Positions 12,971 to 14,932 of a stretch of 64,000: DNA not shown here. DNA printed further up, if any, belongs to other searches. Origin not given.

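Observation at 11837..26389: ~14.5 kb co-directional, overlap-coupled operon for surface glycan/protein O-glycosylation placed directly upstream of PT-rich sortase substrates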

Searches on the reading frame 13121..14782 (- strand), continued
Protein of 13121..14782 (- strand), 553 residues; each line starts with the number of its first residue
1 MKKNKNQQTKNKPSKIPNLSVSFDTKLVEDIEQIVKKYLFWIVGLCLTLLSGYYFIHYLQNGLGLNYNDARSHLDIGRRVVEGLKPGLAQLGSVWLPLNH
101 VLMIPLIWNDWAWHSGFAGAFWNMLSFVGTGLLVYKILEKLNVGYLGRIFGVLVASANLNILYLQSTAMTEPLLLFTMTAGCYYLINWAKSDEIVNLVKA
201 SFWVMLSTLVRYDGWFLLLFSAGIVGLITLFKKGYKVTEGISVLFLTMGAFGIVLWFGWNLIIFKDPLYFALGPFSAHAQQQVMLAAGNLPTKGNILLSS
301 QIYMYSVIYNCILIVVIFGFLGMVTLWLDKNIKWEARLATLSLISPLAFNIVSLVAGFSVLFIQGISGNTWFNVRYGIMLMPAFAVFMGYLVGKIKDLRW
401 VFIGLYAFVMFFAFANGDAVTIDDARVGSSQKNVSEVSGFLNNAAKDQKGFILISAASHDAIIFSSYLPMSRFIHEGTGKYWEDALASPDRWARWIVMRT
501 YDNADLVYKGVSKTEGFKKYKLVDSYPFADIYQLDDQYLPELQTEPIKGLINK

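Call 72: search_solved_structures(query=A2, max_evalue=10)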
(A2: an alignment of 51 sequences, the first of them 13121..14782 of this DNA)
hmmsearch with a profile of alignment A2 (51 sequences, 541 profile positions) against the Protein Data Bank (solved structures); distinct sequences matched with E-value up to 10: 0.
